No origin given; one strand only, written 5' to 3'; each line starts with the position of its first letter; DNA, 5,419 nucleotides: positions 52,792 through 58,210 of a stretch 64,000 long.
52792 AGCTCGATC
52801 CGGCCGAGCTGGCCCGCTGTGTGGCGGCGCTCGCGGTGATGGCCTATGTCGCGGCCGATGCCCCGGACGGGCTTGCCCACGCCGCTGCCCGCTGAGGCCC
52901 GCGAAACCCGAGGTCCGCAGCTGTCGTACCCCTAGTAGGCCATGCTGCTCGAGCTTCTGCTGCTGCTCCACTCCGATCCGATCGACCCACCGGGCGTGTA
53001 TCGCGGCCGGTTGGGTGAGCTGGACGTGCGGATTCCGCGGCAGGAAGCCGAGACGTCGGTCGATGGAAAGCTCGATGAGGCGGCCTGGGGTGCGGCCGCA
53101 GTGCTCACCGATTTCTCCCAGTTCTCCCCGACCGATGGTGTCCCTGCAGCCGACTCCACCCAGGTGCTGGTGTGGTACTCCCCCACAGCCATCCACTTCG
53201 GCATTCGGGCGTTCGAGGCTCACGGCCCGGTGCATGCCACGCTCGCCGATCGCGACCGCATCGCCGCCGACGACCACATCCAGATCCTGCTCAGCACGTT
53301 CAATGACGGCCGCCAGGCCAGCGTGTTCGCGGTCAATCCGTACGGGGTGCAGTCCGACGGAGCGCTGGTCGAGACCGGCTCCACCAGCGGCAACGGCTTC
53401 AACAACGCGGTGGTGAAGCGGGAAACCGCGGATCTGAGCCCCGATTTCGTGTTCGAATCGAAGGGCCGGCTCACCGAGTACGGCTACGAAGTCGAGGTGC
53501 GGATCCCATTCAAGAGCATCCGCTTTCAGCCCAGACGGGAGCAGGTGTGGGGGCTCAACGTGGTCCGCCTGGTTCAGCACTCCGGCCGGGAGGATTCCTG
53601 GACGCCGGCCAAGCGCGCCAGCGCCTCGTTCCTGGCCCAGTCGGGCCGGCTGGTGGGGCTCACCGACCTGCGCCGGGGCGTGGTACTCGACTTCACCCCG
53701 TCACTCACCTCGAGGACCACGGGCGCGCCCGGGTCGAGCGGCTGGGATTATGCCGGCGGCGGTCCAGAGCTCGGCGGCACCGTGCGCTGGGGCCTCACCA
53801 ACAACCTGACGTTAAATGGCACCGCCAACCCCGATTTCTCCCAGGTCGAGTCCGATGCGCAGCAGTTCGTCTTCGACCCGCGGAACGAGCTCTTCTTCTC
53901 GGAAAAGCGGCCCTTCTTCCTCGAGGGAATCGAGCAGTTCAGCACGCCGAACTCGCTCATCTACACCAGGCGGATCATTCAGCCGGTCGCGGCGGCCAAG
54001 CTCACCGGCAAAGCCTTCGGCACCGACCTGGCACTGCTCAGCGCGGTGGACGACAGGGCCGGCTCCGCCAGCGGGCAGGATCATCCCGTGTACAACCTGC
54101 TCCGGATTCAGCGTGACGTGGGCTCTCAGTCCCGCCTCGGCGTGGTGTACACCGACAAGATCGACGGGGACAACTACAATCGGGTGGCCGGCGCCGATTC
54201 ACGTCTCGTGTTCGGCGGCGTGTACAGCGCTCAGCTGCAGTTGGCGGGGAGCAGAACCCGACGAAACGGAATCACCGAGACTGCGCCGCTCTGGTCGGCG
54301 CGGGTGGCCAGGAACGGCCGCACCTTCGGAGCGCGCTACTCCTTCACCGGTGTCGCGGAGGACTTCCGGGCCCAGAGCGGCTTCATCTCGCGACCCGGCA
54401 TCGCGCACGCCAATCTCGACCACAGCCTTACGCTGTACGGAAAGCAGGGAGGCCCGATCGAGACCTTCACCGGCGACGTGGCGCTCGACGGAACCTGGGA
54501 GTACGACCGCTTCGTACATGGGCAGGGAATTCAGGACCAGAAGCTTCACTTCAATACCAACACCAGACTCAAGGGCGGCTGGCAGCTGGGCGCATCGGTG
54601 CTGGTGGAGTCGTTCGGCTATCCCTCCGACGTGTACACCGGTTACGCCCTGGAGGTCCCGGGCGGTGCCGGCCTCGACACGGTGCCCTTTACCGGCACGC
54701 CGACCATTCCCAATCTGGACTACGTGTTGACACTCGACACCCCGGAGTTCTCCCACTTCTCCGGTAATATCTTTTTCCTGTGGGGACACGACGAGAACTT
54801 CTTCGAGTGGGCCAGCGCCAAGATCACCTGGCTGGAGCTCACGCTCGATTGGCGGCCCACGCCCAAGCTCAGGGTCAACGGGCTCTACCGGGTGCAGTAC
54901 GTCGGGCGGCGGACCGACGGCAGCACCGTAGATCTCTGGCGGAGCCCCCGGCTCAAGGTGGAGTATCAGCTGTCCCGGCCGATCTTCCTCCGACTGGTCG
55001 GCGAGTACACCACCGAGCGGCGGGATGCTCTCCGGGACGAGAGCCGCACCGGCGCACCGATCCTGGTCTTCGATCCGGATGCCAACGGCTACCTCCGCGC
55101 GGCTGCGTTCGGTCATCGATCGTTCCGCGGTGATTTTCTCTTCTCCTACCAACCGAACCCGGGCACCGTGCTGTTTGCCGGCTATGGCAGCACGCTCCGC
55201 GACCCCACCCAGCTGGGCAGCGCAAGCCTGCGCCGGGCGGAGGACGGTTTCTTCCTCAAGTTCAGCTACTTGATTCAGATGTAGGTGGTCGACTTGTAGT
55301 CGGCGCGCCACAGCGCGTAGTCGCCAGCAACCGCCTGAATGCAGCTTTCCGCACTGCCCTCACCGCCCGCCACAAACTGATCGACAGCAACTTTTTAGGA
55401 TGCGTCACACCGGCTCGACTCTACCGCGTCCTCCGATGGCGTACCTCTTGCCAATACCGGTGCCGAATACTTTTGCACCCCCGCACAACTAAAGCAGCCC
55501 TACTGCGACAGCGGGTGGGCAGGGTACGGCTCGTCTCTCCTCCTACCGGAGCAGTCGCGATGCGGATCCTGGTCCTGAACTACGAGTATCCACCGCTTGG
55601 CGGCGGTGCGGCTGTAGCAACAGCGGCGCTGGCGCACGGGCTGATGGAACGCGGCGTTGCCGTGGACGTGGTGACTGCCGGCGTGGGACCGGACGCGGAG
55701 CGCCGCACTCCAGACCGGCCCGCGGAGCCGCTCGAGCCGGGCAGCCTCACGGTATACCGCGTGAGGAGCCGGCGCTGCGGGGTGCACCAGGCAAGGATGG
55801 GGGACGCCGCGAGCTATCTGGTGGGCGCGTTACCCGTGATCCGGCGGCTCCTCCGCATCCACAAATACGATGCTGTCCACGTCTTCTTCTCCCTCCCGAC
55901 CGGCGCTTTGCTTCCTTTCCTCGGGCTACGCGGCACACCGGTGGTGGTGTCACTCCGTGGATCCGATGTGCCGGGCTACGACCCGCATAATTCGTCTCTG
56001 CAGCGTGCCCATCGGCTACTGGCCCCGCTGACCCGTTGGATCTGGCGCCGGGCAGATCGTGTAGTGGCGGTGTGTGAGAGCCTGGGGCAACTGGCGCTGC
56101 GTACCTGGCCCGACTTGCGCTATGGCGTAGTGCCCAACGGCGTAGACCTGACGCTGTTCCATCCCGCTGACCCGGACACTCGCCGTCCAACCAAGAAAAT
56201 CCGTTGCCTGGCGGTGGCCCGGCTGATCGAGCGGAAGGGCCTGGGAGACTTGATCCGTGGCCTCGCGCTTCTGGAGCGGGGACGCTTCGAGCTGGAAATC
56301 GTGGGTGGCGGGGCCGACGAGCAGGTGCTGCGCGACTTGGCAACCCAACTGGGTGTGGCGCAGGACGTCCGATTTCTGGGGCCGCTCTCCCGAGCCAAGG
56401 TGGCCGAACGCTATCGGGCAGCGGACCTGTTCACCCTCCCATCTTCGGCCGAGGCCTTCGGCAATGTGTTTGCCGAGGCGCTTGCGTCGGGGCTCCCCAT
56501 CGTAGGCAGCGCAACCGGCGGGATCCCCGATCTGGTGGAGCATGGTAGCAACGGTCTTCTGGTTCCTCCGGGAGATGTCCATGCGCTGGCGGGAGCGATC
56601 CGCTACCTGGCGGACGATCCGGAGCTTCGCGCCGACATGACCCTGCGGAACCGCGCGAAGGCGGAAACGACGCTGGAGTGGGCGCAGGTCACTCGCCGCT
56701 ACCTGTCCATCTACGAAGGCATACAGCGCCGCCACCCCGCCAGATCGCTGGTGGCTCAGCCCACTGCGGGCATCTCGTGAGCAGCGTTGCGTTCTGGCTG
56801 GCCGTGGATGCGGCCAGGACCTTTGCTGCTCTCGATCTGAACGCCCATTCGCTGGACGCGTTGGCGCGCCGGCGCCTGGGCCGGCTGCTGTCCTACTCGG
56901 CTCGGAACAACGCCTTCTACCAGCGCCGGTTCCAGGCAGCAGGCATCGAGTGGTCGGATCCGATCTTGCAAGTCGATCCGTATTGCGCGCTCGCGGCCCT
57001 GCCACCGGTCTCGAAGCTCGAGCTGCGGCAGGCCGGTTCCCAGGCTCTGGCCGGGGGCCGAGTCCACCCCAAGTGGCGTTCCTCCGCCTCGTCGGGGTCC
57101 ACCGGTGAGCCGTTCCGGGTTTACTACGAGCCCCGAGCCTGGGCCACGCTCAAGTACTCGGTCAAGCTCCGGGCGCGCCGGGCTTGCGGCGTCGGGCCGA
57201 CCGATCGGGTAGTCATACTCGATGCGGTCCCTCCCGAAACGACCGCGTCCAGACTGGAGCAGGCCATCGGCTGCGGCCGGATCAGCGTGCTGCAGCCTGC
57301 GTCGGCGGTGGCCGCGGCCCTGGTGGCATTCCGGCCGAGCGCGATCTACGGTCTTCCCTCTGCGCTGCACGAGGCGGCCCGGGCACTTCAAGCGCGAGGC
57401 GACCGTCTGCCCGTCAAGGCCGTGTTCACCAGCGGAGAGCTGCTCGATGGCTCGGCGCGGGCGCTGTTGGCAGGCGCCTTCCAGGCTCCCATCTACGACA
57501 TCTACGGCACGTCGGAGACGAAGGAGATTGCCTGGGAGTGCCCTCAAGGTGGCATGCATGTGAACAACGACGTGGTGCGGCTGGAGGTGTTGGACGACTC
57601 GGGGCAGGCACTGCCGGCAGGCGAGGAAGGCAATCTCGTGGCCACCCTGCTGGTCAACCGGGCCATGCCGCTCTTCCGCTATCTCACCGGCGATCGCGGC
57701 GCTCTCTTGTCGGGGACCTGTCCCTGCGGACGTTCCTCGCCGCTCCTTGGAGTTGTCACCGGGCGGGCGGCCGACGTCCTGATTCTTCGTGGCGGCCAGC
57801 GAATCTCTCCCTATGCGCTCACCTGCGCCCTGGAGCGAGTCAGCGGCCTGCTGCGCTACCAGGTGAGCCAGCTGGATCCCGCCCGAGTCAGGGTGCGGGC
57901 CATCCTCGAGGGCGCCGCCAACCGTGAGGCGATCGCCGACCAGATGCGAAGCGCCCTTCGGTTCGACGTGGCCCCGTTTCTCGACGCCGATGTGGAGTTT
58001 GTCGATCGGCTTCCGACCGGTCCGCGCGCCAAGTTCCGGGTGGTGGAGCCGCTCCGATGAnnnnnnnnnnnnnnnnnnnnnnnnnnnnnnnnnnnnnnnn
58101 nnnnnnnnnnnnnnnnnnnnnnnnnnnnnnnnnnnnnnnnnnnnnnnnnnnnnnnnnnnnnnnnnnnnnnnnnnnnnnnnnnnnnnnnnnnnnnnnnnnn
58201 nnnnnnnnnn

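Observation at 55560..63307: Translationally coupled six-gene operon pairing two PaaK/F390-synthetase-like ligases with an ATP-grasp ligase, a FemAB-like acyltransferase, a GT4 and a flippase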

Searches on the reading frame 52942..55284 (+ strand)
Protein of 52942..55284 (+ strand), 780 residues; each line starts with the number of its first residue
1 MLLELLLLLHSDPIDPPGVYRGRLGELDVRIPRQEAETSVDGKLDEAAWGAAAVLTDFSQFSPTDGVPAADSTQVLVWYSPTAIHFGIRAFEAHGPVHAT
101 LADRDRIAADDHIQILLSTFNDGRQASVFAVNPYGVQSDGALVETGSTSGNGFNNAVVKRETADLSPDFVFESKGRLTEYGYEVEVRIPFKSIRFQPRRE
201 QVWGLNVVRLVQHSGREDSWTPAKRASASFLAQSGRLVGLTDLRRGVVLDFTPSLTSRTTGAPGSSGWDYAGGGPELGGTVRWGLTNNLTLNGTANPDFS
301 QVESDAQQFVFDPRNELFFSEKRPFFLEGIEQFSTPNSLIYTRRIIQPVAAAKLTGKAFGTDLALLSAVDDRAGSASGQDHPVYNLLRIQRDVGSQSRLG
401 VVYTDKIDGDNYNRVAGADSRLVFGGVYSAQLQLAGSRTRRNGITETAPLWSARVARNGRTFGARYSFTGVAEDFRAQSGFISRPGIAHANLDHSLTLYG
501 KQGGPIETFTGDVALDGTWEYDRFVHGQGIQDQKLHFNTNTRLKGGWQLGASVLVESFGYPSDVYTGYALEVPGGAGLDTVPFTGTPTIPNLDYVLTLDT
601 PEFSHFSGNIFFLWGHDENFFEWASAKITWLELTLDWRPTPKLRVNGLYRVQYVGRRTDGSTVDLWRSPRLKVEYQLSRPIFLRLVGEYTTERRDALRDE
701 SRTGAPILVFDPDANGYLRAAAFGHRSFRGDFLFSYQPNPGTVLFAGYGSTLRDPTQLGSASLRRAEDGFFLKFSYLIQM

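Call 4: search_protein_families(library=pfam, proteins=[window:52942-55284:+], max_evalue=0.01)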
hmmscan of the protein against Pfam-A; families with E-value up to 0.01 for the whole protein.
window:52942-55284:+ (780 aa): 1 family
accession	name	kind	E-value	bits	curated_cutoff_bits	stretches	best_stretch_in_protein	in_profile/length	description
PF19313.5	DUF5916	-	4.8e-15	55.7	22.6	1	277-345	28-94/572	Domain of unknown function (DUF5916)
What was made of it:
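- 52942..55284 (+): DUF5916 protein (780 aa). It is a neighbour that is co-inherited with the GT4..ligase block, but it lies upstream of the operon's promoter. Pfam DUF5916, E 5e-15 (call 4).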

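Call 5: search_protein_families(library=ncbifam, proteins=[window:52942-55284:+], max_evalue=0.01)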
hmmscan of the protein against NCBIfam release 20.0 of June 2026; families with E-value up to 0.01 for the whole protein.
window:52942-55284:+ (780 aa): 1 family
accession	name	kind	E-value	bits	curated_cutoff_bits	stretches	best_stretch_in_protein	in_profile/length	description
TIGR02608.1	delta_60_rpt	domain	0.0065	16.3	76.5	0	135-176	7-49/55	delta-60 repeat domain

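Call 76: search_protein_families(library=padloc, proteins=[window:52942-55284:+], max_evalue=0.001)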
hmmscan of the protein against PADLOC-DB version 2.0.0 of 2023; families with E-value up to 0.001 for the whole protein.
window:52942-55284:+ (780 aa): 0 families

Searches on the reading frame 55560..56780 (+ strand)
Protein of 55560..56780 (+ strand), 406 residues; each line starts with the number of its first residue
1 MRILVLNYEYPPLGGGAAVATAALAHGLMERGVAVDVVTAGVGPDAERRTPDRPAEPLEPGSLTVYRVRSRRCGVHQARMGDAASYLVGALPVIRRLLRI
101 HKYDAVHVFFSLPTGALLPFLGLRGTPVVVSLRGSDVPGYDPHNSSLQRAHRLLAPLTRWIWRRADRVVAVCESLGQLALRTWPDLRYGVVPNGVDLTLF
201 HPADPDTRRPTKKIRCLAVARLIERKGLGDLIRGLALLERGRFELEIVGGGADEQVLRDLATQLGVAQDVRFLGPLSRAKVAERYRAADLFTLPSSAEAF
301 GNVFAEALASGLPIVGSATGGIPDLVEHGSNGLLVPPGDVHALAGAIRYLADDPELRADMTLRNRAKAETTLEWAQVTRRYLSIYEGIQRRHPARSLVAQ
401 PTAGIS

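Call 4: search_protein_families(library=pfam, proteins=[window:55560-56780:+], max_evalue=0.01)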
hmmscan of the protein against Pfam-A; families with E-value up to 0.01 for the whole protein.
window:55560-56780:+ (406 aa): 7 families
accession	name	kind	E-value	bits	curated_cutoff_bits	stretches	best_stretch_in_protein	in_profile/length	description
PF00534.26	Glycos_transf_1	-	4.5e-38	130.9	26.4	1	206-363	8-168/172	Glycosyl transferases group 1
PF13692.12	Glyco_trans_1_4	-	1.2e-32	113.5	27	1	215-353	3-142/142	Glycosyl transferases group 1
PF13439.12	Glyco_transf_4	-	8.5e-23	81.7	28.5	1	15-198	2-169/170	Glycosyltransferase Family 4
PF13579.12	Glyco_trans_4_4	-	3.4e-20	73.4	29.7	1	15-194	1-158/158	Glycosyl transferase 4-like domain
PF20706.3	GT4-conflict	-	2.5e-14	53.5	26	1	158-379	140-383/385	Family 4 Glycosyltransferase in conflict systems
PF13524.12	Glyco_trans_1_2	-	4.8e-07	30.3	25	1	243-382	15-143/144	Glycosyl transferase-like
PF13477.12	Glyco_trans_4_2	-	1.6e-05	25.5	23.4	1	21-169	13-136/139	Glycosyl transferase 4-like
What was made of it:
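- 55560..56780 (+): GT4 retaining glycosyltransferase (406 aa). Pfam Glycos_transf_1 131 bits, Glyco_transf_4 82 bits (call 4).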

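Call 5: search_protein_families(library=ncbifam, proteins=[window:55560-56780:+], max_evalue=0.01)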
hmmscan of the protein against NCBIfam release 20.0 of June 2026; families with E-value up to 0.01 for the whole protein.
window:55560-56780:+ (406 aa): 42 families (the best 25 are shown)
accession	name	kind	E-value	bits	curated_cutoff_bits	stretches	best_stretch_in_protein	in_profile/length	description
NF041876.1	EPS_EpsE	equivalog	9.9e-38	130.4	400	1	162-372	159-380/389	exopolysaccharide biosynthesis GT4 family glycosyltransferase EpsE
TIGR03088.1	stp2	hypoth_equivalog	4.1e-34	118.2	409.05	1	132-386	111-371/374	TIGR03088 family PEP-CTERM/XrtA system glycosyltransferase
TIGR03999.1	thiol_BshA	equivalog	1e-32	113.5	273.7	1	10-388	8-373/375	N-acetyl-alpha-D-glucosaminyl L-malate synthase BshA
TIGR03449.1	mycothiol_MshA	equivalog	3.1e-31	108.7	462.5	1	187-387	189-402/406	D-inositol-3-phosphate glycosyltransferase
TIGR04063.1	stp3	hypoth_equivalog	5.2e-29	101.3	442.05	1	151-388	144-395/397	TIGR04063 family PEP-CTERM/XrtA system glycosyltransferase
TIGR02149.1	glgA_Coryne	subfamily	4.3e-26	92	302.4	1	1-388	1-390/391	glycogen synthase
NF047684.1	TeichurnBiosyTuaC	equivalog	4.6e-24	85.1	550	1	102-360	108-361/391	teichuronic acid biosynthesis protein TuaC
TIGR04047.1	MSMEG_0565_glyc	hypoth_equivalog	6.3e-21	74.9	259.85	1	160-386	134-372/373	MSMEG_0565 family glycosyltransferase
NF038229.1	Glyco4_Geo_Pelo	equivalog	7.6e-21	74.5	400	1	94-388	47-336/338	GPMC system family 4 glycosyltransferase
TIGR04005.1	wcaL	equivalog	5.3e-20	71.6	537.6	1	158-384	168-402/406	colanic acid biosynthesis glycosyltransferase WcaL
NF046085.1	XrtY_assoc_Gly1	equivalog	3e-19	69.1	400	1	125-389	123-385/387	XrtY-associated glycosyltransferase XYAG1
NF053787.1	GlcN_PG_synth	equivalog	4.7e-18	65.2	480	1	157-388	136-359/361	N-acetylglucosaminyl phosphatidylglycerol synthase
NF041010.1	glycosy_Agl16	equivalog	1.9e-17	63.2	575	1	140-387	109-350/352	glycosylation protein Agl16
NF007396.0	PRK09922.1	equivalog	2.3e-16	59.6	385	1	217-352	186-325/361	lipopolysaccharide 1,6-galactosyltransferase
NF038255.1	exopoly_VpsD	equivalog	2.5e-16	59.5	300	1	163-320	155-315/381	VpsD family glycosyltransferase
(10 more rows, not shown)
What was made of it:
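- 55560..56780 (+): All NCBIfam equivalogs are far below cut-off (call 5).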

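Call 40: search_solved_structures(query=window:55560-56780:+, max_evalue=1e-10)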
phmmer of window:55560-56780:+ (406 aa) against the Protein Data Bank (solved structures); distinct sequences matched with E-value up to 1e-10: 22.
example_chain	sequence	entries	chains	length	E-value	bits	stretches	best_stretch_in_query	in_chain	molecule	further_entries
3okc_A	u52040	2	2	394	9.4e-23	84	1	188-391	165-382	GDP-mannose-dependent alpha-(1-6)-phosphatidylinositol monomannoside mannosyltransferase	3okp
6kih_A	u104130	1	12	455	1.3e-22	83.5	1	158-385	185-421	Tll1590 protein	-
3oka_A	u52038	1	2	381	2.2e-22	82.8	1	188-385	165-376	GDP-mannose-dependent alpha-(1-6)-phosphatidylinositol monomannoside mannosyltransferase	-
3c4q_A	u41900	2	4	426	1.4e-21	80.1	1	185-386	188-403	Predicted glycosyltransferases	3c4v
3c48_A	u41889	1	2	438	1.6e-21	80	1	185-386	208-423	Predicted glycosyltransferases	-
2jjm_A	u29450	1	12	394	5.3e-19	71.6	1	96-390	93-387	GLYCOSYL TRANSFERASE, GROUP 1 FAMILY PROTEIN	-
3mbo_A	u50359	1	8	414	6.5e-19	71.3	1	96-390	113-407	Glycosyltransferase, group 1 family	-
5d00_A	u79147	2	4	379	3e-18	69.2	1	96-385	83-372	N-acetyl-alpha-D-glucosaminyl L-malate synthase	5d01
4n9w_A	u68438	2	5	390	2.4e-17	66.2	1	191-388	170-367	GDP-mannose-dependent alpha-(1-2)-phosphatidylinositol mannosyltransferase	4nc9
2gej_A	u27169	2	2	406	2.6e-17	66.1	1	191-388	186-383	PHOSPHATIDYLINOSITOL MANNOSYLTRANSFERASE (PimA)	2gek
7qsg_A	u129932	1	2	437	2.8e-16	62.7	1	188-388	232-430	D-inositol 3-phosphate glycosyltransferase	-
6tvp_A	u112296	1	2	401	6.9e-16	61.4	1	156-388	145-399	Alpha-maltose-1-phosphate synthase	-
6n1x_A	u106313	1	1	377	8e-16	61.2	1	10-352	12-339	Glycosyltransferase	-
6d9t_A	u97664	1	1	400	8.3e-16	61.1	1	10-353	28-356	Glycosyl transferase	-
8dqd_A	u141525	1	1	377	1.8e-14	56.7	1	188-387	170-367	N, N'-diacetylbacillosaminyl-diphospho-undecaprenol alpha-1,3-N-acetylgalactosaminyltransf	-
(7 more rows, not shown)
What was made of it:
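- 55560..56780 (+): Closest solved structures are PimB', MshA and BshA (call 40).
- GT4's best full-length model and structure matches include BshA and MshA (calls 5, 40). GT4's top solved matches are PimB' and PimA, and it hits the MGlcDAG and GlcN-PG synthase models (calls 5, 40).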

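Call 76: search_protein_families(library=padloc, proteins=[window:55560-56780:+], max_evalue=0.001)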
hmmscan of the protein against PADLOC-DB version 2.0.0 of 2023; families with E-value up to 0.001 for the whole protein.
window:55560-56780:+ (406 aa): 0 families

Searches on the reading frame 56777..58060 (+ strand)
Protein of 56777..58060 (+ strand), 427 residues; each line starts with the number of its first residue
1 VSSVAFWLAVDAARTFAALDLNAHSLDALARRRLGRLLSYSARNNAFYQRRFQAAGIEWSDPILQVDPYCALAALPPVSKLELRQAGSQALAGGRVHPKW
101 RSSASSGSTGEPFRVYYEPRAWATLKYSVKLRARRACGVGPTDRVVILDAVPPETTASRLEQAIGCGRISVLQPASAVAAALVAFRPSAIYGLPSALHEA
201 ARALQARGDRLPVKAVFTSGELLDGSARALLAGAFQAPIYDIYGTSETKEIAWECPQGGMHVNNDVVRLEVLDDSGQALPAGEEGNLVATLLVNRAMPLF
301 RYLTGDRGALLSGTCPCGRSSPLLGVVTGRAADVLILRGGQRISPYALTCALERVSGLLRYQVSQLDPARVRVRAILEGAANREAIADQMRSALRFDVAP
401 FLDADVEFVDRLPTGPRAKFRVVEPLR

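Call 4: search_protein_families(library=pfam, proteins=[window:56777-58060:+], max_evalue=0.01)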
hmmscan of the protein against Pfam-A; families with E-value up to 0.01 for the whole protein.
window:56777-58060:+ (427 aa): 1 family
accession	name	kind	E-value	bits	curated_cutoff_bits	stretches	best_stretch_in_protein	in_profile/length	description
PF00501.34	AMP-binding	-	3.2e-08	33.2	29.9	1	105-288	170-373/384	AMP-binding enzyme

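Call 5: search_protein_families(library=ncbifam, proteins=[window:56777-58060:+], max_evalue=0.01)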
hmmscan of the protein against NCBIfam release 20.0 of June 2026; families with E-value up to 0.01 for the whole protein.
window:56777-58060:+ (427 aa): 8 families
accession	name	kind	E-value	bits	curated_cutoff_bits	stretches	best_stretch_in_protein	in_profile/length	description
NF045666.1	DVU1553_fam_AMP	equivalog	1e-35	123.4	300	1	20-330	17-330/331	DVU_1553 family AMP-dependent CoA ligase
NF041878.1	paak_haloarch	equivalog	1.2e-29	103.2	700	2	197-341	186-335/427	phenylacetate--CoA ligase PaaK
NF053551.1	FlxY_rubin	equivalog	2e-25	89.4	520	2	236-395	227-392/424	flexirubin biosynthesis putative acyl-CoA ligase FlxY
TIGR02155.1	PA_CoA_ligase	equivalog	2.5e-22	79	646.3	1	24-340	6-326/422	phenylacetate--CoA ligase PaaK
NF041217.1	BagE_FevW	exception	4.3e-20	72.1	800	1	26-333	13-313/424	bagremycin/ferroverdin synthetase BagE/FevW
TIGR03335.1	F390_ftsA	equivalog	4.5e-14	52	458.7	1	23-320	11-319/445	coenzyme F390 synthetase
TIGR02304.1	aden_form_hyp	equivalog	1.3e-08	34.2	251.9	1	177-373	178-373/430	F390 synthetase-related protein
TIGR01733.1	AA-adenyl-dom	subfamily_domain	2.6e-06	26.5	317.4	1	105-288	128-323/409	amino acid adenylation domain-containing protein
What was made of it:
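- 56777..58060 (+): PaaK/CapK-type adenylate-forming ligase 1 (427 aa, GTG start overlapping the GT4 stop). DVU_1553-family/PaaK models E 1e-35 to 1e-22, all below cut-off (calls 4, 5).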

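Call 76: search_protein_families(library=padloc, proteins=[window:56777-58060:+], max_evalue=0.001)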
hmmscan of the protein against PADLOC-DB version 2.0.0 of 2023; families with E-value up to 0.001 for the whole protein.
window:56777-58060:+ (427 aa): 0 families
